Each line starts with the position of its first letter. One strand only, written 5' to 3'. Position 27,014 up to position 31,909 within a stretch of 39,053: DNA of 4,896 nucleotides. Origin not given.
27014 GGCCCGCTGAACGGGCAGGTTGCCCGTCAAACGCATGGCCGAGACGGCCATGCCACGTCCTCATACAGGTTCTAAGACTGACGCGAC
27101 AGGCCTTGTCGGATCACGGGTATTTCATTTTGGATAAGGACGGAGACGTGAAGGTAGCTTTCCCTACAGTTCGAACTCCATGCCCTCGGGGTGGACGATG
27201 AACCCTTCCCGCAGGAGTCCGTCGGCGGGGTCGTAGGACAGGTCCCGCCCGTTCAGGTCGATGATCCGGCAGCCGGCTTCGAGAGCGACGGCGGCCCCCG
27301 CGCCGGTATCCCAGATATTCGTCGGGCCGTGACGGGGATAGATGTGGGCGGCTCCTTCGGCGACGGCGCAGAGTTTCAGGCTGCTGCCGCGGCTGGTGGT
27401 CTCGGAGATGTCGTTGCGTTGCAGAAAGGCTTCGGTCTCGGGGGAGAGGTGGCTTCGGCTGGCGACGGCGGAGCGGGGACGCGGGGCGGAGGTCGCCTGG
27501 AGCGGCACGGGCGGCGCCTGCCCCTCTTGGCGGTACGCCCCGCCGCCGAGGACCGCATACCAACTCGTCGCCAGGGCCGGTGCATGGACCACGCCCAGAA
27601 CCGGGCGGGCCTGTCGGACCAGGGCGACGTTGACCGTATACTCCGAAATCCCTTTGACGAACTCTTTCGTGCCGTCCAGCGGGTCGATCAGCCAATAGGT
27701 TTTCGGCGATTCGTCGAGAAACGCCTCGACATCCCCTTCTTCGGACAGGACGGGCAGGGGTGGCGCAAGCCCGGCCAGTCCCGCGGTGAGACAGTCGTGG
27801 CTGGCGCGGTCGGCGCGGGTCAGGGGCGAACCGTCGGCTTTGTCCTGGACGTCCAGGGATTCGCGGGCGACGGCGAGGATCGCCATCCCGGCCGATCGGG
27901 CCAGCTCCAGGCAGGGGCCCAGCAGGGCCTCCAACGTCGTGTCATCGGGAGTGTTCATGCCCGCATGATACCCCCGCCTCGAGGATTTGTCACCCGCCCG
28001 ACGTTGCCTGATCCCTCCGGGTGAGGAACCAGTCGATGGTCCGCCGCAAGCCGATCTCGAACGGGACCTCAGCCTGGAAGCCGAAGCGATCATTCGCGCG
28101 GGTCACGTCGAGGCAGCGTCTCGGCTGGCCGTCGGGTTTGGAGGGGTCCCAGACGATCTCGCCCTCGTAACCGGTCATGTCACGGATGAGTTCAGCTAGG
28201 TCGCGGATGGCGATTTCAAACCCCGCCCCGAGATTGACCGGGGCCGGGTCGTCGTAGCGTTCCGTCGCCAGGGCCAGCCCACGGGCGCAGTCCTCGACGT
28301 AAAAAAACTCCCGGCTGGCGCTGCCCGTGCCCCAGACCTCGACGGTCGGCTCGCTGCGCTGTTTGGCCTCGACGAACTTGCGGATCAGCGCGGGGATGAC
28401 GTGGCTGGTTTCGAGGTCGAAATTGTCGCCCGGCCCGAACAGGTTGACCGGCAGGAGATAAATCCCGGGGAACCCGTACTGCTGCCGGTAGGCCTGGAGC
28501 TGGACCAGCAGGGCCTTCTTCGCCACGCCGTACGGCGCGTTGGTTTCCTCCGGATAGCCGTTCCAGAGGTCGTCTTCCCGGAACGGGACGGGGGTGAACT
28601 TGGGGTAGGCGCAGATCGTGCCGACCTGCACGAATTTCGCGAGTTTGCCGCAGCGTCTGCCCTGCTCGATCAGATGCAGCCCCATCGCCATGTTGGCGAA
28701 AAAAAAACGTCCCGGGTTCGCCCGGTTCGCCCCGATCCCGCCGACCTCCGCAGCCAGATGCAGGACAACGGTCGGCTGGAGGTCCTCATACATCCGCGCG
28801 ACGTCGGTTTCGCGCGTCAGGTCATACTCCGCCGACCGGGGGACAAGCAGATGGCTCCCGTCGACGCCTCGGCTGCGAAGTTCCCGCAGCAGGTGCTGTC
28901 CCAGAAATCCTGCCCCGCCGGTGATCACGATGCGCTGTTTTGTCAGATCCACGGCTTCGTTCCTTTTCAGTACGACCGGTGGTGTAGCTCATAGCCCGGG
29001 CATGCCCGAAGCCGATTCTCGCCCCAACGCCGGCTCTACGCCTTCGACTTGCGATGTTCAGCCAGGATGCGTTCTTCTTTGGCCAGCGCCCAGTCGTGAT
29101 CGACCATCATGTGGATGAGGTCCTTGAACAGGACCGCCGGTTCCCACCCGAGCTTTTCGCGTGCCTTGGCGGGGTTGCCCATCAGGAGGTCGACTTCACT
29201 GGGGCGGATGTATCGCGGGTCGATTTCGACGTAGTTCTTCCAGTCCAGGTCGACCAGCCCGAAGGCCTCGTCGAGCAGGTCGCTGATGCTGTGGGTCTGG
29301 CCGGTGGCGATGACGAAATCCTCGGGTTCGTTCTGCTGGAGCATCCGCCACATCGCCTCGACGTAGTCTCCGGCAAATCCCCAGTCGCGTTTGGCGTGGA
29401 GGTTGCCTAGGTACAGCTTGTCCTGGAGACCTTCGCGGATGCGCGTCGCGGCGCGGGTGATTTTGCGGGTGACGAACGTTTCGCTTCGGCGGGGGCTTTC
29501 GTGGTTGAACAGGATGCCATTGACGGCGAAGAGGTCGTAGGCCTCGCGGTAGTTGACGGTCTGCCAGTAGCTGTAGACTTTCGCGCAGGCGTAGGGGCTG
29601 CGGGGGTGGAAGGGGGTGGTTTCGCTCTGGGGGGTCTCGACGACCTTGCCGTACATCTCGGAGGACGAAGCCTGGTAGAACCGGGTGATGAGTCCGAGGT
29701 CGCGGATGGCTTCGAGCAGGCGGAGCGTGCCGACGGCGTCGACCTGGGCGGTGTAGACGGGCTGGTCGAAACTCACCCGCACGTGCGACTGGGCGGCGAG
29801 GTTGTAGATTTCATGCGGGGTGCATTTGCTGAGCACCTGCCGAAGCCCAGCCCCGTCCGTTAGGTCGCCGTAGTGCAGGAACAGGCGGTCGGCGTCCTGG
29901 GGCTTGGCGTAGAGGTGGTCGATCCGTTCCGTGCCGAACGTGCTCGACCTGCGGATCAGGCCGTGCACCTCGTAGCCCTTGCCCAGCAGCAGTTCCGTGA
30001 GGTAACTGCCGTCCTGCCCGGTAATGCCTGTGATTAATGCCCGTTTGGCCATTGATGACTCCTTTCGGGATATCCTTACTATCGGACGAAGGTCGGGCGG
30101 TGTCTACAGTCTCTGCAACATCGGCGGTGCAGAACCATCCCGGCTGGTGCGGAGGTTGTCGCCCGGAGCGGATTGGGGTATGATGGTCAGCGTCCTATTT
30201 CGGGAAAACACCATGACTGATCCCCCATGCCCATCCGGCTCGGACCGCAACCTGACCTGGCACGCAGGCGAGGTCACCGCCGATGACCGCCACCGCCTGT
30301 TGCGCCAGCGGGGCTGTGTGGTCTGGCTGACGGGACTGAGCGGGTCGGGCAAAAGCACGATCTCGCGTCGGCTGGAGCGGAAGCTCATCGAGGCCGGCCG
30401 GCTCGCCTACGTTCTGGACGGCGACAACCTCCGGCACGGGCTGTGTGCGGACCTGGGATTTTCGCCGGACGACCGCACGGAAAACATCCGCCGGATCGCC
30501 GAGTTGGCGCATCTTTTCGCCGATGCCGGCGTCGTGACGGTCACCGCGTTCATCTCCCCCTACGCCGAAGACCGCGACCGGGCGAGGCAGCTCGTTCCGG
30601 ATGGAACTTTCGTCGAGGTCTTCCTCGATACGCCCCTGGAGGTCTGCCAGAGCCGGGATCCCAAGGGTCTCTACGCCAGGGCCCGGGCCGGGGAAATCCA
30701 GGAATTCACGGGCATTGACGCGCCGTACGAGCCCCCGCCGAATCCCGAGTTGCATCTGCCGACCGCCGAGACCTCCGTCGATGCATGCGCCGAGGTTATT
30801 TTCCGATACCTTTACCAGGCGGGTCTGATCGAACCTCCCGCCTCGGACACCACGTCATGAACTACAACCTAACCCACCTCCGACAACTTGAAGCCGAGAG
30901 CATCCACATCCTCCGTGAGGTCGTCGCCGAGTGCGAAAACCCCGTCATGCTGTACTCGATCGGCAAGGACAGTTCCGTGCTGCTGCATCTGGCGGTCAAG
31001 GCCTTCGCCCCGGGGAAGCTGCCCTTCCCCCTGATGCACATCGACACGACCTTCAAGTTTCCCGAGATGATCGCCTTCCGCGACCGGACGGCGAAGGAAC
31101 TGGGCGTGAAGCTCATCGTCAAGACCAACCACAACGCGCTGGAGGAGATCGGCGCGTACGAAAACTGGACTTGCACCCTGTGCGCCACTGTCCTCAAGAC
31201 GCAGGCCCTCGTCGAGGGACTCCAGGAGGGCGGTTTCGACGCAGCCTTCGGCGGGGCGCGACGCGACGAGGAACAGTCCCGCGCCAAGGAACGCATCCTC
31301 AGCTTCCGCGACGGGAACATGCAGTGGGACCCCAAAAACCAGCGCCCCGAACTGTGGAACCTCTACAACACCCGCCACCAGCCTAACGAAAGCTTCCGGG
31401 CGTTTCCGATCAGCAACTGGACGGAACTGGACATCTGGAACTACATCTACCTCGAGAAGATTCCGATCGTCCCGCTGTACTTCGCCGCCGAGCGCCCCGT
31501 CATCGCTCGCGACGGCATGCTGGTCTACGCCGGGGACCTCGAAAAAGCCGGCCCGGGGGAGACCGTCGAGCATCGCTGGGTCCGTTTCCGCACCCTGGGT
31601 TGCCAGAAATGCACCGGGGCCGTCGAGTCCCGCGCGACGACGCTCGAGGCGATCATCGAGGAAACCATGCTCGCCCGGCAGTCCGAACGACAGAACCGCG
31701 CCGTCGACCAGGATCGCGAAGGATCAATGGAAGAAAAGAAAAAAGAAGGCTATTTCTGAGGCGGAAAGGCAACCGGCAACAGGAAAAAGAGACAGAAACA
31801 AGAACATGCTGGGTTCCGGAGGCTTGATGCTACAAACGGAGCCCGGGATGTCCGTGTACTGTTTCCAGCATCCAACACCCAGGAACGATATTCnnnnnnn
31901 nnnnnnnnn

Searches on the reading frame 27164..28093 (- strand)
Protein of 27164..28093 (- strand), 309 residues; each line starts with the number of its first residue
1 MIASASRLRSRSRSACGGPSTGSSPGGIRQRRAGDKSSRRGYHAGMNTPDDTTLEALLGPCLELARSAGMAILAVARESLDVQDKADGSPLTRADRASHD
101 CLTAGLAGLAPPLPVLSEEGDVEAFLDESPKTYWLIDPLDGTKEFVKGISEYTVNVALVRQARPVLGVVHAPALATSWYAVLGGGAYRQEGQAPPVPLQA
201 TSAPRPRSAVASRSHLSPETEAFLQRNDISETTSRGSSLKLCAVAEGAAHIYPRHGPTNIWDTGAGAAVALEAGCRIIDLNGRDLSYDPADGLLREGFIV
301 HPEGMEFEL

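Call 58: search_protein_families(library=pfam, proteins=[window:27164-28093:-], max_evalue=0.00001)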
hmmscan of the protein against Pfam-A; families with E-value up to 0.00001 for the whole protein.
window:27164-28093:- (309 aa): 1 family
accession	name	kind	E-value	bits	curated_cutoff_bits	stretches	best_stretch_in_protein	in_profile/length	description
PF00459.30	Inositol_P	-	2e-45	155.8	27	1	63-288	11-246/271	Inositol monophosphatase family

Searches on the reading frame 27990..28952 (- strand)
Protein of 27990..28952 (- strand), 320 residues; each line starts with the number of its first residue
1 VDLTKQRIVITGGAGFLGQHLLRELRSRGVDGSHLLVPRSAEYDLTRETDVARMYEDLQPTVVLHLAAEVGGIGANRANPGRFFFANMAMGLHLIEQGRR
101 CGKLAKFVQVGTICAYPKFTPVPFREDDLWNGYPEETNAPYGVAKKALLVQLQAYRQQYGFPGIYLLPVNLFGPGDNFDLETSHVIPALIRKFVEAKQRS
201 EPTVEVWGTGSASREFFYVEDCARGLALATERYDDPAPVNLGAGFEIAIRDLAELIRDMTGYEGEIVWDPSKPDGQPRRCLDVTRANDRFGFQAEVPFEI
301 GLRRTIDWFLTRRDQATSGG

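Call 58: search_protein_families(library=pfam, proteins=[window:27990-28952:-], max_evalue=0.00001)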
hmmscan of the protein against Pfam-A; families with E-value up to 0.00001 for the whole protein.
window:27990-28952:- (320 aa): 3 families
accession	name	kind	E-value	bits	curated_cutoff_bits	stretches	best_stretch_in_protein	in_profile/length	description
PF01370.27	Epimerase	-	5.2e-53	180.4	20.9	1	8-242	1-240/240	NAD dependent epimerase/dehydratase family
PF16363.11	GDP_Man_Dehyd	-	7.4e-25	88.5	27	1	42-304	58-331/332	GDP-mannose 4,6 dehydratase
PF04321.23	RmlD_sub_bind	-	3.5e-08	33.3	27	1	7-74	2-66/287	RmlD substrate binding domain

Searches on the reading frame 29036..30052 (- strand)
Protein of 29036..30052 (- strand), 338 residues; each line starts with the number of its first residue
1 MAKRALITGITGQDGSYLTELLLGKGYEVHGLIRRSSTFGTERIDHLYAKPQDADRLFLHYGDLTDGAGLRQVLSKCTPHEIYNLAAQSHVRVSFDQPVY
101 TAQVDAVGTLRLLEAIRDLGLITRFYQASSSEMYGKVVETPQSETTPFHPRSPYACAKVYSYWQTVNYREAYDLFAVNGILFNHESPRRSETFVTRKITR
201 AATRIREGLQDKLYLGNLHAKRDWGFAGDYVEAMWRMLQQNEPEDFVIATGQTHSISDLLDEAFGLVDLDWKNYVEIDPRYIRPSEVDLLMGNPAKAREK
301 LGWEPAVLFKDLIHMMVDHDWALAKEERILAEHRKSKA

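Call 58: search_protein_families(library=pfam, proteins=[window:29036-30052:-], max_evalue=0.00001)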
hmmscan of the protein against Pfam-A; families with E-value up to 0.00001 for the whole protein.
window:29036-30052:- (338 aa): 3 families
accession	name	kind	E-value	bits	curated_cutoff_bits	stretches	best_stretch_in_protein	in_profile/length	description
PF16363.11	GDP_Man_Dehyd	-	1.7e-142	475.2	27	1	6-316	1-332/332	GDP-mannose 4,6 dehydratase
PF01370.27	Epimerase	-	5.6e-75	252.3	20.9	1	5-249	1-240/240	NAD dependent epimerase/dehydratase family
PF04321.23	RmlD_sub_bind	-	1.7e-06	27.7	27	1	4-159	2-130/287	RmlD substrate binding domain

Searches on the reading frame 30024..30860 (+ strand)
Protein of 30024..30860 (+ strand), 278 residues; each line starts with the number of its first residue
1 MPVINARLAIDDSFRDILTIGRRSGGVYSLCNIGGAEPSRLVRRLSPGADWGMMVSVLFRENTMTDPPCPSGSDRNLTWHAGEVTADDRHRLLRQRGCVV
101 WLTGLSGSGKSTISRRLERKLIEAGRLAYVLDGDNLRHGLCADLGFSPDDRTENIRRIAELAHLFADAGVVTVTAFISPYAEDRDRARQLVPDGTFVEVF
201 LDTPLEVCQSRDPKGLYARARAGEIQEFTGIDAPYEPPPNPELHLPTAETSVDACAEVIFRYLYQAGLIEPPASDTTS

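Call 58: search_protein_families(library=pfam, proteins=[window:30024-30860:+], max_evalue=0.00001)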
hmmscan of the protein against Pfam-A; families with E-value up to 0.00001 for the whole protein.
window:30024-30860:+ (278 aa): 3 families
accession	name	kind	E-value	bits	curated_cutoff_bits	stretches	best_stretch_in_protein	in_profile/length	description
PF01583.26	APS_kinase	-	6e-69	231.4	21.1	1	96-245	1-151/152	Adenylylsulphate kinase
PF13671.12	AAA_33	-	5.3e-11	43.4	27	1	99-212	1-115/143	AAA domain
PF13238.12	AAA_18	-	9.3e-06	26.6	29.4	0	101-211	2-107/128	AAA domain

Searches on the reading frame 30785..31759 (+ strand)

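Call 58: search_protein_families(library=pfam, proteins=[window:30785-31759:+], max_evalue=0.00001)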
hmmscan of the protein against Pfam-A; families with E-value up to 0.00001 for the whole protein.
window:30785-31759:+ (324 aa): 1 family
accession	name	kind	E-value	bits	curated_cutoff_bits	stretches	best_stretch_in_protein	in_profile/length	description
PF01507.26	PAPS_reduct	-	2.7e-49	168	22.5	1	52-278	1-174/175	Phosphoadenosine phosphosulfate reductase domain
